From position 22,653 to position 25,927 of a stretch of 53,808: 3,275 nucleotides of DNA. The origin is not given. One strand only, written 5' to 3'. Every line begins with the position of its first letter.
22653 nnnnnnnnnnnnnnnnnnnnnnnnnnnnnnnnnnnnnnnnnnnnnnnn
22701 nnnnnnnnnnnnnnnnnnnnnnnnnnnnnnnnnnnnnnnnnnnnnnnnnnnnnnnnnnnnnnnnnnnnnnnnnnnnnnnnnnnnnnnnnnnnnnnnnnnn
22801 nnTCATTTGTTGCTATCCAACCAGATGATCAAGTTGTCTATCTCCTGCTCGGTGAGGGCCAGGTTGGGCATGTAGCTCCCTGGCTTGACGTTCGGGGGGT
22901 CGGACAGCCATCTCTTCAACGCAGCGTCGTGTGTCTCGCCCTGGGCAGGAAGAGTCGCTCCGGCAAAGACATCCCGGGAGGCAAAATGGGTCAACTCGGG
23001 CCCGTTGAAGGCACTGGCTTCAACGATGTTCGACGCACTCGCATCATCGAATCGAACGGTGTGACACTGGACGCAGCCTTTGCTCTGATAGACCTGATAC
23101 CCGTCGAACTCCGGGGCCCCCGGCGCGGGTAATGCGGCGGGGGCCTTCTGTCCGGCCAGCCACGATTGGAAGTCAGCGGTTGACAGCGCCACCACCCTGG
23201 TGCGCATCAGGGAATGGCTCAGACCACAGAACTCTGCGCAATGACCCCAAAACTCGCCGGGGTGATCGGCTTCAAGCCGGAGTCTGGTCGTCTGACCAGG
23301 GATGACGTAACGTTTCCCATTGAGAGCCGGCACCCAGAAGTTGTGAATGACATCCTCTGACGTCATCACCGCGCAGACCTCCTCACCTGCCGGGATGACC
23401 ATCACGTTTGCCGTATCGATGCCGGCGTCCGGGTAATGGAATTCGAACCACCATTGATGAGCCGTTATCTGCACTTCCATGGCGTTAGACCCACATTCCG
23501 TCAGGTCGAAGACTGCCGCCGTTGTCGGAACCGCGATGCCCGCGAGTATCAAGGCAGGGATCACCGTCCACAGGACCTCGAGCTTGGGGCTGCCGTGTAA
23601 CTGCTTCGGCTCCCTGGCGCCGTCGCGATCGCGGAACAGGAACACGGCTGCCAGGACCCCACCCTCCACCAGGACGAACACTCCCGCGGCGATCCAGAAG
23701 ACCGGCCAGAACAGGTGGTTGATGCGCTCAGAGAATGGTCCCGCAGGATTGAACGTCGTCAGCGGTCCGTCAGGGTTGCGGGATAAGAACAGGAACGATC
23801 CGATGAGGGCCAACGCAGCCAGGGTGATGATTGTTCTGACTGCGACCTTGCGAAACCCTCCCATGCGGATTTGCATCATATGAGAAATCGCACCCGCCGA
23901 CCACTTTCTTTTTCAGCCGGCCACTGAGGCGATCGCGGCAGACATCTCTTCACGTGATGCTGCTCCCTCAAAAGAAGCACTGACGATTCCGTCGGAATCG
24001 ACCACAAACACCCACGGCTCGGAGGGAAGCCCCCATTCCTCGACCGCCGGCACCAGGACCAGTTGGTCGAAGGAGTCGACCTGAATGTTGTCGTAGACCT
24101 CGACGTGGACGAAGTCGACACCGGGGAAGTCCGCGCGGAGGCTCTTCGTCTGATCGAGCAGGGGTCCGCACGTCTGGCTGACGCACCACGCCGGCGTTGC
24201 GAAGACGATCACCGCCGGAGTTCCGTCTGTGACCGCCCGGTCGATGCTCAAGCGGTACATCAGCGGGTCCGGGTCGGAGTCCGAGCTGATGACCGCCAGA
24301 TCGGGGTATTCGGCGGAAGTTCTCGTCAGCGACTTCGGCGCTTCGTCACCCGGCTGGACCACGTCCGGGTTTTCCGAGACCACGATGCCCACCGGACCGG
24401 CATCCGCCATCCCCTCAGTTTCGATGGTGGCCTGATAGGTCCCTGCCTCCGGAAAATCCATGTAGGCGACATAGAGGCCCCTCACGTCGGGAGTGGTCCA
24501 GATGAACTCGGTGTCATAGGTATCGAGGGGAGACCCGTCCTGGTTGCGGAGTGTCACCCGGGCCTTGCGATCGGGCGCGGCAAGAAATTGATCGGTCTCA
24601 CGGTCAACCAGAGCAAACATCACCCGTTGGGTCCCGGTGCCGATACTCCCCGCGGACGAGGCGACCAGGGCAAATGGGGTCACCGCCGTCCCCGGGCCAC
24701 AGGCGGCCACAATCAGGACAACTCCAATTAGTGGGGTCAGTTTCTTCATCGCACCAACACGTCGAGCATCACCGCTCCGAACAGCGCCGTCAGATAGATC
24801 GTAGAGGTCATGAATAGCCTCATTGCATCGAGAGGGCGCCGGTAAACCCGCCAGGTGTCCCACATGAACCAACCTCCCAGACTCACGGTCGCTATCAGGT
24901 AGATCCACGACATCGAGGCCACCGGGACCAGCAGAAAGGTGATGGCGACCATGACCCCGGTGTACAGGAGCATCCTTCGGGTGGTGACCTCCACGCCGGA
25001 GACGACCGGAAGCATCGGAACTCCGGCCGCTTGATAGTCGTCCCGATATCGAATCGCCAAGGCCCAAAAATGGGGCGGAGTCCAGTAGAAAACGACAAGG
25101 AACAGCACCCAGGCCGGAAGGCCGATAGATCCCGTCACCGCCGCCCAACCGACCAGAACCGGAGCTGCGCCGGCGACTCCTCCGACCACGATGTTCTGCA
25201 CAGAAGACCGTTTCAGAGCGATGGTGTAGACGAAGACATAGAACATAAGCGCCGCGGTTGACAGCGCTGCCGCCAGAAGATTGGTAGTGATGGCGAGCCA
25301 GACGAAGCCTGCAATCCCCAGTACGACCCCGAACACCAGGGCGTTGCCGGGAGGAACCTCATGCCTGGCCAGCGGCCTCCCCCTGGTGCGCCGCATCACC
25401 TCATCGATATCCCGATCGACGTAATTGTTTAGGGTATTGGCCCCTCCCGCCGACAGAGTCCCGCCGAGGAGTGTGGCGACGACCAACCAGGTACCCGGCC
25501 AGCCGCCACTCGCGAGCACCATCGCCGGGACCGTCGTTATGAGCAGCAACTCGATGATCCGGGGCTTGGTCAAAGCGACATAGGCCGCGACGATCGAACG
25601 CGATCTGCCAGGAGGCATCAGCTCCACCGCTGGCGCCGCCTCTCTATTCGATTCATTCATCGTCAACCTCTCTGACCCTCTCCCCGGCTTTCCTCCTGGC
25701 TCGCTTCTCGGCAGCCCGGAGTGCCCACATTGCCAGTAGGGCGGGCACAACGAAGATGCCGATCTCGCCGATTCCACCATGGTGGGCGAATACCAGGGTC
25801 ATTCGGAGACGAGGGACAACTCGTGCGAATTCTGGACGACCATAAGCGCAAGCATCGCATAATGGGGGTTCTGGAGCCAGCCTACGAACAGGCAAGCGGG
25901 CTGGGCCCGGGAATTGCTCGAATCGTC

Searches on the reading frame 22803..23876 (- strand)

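Call 23: search_protein_families(library=pfam, proteins=[window:22803-23876:-], max_evalue=0.001)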
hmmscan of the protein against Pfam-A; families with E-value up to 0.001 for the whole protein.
window:22803-23876:- (357 aa): 3 families
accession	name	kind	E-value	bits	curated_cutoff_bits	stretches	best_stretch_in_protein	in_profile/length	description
PF00116.26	COX2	-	1.5e-17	64.1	22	1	154-226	43-115/120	Cytochrome C oxidase subunit II, periplasmic domain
PF02790.20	COX2_TM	-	7.2e-11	42.5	22.8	1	45-118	12-85/88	Cytochrome C oxidase subunit II, transmembrane domain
PF00034.26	Cytochrom_C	-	9.5e-07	30.5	21.3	1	258-356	3-89/90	Cytochrome c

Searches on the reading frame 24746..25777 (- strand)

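Call 23: search_protein_families(library=pfam, proteins=[window:24746-25777:-], max_evalue=0.001)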
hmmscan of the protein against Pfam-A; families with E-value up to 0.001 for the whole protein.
window:24746-25777:- (343 aa): 1 family
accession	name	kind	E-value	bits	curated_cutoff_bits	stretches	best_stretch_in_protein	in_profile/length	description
PF01040.23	UbiA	-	4.4e-67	226.4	34.2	1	78-315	1-235/250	UbiA prenyltransferase family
